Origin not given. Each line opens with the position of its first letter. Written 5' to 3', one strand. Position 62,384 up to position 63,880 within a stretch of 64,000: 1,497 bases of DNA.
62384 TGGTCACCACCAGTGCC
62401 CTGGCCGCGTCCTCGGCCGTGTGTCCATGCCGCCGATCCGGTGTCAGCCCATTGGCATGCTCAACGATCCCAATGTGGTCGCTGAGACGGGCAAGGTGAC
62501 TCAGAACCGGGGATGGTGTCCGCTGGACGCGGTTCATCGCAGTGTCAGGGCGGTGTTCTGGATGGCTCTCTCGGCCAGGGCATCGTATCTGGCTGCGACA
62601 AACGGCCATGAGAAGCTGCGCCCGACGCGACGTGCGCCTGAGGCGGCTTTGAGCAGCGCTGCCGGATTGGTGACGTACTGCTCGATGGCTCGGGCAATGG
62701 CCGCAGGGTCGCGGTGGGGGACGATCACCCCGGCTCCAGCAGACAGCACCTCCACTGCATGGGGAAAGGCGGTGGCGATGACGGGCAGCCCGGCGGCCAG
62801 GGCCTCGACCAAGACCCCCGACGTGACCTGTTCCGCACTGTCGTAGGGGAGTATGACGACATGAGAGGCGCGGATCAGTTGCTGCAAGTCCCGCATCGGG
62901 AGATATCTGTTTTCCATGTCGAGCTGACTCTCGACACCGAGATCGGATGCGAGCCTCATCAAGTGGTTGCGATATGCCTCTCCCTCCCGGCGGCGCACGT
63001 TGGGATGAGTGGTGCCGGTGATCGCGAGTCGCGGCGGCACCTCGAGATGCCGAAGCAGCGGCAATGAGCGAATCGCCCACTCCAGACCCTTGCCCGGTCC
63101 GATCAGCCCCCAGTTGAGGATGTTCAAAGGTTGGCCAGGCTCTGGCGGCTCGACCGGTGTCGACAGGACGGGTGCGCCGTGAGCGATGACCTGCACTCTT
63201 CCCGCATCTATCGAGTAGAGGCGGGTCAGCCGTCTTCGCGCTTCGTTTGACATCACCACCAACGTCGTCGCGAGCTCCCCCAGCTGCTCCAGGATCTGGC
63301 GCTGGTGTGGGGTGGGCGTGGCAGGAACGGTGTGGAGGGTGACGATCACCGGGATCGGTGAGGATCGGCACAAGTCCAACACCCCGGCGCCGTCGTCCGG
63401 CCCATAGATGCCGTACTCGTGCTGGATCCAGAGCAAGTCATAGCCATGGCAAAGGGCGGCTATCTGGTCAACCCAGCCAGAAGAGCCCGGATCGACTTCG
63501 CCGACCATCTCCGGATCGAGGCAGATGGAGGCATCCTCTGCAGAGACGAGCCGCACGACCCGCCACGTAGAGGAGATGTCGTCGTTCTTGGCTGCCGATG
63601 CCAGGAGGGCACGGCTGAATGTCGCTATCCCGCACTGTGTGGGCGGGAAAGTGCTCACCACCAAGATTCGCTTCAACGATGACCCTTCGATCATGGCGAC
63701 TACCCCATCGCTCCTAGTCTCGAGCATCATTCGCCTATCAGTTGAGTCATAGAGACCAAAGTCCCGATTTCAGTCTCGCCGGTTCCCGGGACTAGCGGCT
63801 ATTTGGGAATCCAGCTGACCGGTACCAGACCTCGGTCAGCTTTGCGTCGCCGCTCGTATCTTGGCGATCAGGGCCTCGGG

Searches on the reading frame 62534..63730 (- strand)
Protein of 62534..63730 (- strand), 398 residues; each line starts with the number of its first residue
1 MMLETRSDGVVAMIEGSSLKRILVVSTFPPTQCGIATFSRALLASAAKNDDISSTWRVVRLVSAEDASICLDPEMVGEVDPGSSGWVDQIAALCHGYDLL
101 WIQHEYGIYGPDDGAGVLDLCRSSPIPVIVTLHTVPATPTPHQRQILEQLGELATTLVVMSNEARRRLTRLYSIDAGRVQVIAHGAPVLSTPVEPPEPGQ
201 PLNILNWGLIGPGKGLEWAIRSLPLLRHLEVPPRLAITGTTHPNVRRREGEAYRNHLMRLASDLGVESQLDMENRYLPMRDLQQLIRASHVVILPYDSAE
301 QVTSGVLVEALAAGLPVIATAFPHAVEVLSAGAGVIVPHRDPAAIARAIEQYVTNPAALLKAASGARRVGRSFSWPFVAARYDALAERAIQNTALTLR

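Call 53: search_protein_families(library=pfam, proteins=[window:62534-63730:-], max_evalue=0.0001)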
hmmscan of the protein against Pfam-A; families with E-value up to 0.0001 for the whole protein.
window:62534-63730:- (398 aa): 5 families
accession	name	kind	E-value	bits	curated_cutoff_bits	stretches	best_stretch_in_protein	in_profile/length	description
PF13692.12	Glyco_trans_1_4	-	2e-18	67.5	27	1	208-355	8-142/142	Glycosyl transferases group 1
PF00534.26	Glycos_transf_1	-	3.5e-17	62.9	26.4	1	197-363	11-166/172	Glycosyl transferases group 1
PF13439.12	Glyco_transf_4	-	2.2e-07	31.5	28.5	1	112-185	83-165/170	Glycosyltransferase Family 4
PF13524.12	Glyco_trans_1_2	-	9.6e-06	26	25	1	272-375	30-135/144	Glycosyl transferase-like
PF20706.3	GT4-conflict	-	2.6e-05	23.8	26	1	162-379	155-382/385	Family 4 Glycosyltransferase in conflict systems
